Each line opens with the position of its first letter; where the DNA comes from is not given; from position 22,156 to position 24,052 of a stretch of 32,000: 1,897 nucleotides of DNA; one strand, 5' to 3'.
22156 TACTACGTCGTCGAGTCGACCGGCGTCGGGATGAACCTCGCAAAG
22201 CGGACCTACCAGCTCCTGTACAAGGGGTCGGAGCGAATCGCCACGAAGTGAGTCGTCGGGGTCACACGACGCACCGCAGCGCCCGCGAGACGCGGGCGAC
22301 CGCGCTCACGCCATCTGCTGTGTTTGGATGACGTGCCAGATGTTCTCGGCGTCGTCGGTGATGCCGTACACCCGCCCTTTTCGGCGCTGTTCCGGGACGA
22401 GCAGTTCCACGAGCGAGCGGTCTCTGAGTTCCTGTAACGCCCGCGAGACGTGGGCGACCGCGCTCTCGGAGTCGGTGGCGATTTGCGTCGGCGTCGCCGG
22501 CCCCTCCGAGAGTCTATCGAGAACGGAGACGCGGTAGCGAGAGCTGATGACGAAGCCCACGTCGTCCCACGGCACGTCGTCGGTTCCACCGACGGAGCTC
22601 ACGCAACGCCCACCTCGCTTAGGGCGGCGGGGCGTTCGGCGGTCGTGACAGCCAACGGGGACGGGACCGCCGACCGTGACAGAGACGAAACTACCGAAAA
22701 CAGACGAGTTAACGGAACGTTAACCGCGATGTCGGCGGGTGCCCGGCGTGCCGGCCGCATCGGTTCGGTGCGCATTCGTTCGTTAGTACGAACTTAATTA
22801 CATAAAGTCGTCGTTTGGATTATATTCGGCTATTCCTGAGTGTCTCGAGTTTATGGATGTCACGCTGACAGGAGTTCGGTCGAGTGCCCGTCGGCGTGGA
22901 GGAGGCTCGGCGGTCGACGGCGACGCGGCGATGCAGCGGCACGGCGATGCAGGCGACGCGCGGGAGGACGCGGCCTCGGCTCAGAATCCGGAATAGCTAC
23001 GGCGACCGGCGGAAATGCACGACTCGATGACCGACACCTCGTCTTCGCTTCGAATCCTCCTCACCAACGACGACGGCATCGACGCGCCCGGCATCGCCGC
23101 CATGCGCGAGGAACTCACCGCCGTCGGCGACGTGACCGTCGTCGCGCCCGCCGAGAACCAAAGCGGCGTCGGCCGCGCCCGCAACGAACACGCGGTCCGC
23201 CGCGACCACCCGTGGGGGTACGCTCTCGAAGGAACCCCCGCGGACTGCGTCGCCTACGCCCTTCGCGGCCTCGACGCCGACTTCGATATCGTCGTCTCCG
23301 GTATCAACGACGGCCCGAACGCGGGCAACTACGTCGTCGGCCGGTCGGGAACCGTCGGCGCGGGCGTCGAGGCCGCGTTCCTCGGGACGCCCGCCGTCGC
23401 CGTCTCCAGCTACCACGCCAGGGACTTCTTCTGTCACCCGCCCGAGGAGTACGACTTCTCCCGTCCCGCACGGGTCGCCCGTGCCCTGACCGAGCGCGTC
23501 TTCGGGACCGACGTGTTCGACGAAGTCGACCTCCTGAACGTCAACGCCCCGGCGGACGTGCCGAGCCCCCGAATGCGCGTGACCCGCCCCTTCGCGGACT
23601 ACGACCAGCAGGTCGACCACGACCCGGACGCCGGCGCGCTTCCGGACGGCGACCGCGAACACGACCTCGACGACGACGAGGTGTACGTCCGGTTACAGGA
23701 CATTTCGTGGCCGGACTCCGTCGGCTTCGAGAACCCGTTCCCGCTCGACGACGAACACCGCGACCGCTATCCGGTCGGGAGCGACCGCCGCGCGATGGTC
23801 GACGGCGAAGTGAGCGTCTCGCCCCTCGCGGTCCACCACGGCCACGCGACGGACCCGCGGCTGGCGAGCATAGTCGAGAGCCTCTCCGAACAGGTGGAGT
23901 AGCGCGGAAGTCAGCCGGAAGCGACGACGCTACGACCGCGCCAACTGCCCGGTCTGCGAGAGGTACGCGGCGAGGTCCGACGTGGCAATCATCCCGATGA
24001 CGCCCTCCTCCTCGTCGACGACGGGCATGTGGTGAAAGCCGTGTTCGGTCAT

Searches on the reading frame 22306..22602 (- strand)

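Call 84: search_protein_families(library=pfam, proteins=[window:22306-22602:-], max_evalue=0.01)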
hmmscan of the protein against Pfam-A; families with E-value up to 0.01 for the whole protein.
window:22306-22602:- (98 aa): 4 families
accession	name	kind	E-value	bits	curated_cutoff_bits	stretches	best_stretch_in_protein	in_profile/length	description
PF25213.1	HVO_A0261_N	-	3e-09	37.1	35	1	13-66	2-55/86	HVO_A0261 N-terminal domain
PF12840.13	HTH_20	-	0.0006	20.2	27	1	20-66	2-49/51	Helix-turn-helix domain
PF24270.1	HTH_Cmi2_C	-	0.0032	18.1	27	1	16-66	69-119/125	Cmi2, C-terminal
PF01978.25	TrmB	-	0.0087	16.3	25.6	0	31-67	18-54/68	Sugar-specific transcriptional regulator TrmB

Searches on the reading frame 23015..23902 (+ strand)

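Call 109: search_protein_families(library=pfam, proteins=[window:23015-23902:+], max_evalue=0.0001)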
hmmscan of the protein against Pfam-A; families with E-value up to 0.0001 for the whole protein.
window:23015-23902:+ (295 aa): 1 family
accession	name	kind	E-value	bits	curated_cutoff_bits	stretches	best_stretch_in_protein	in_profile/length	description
PF01975.23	SurE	-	9.4e-46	156.4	22.1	1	14-191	1-181/189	Survival protein SurE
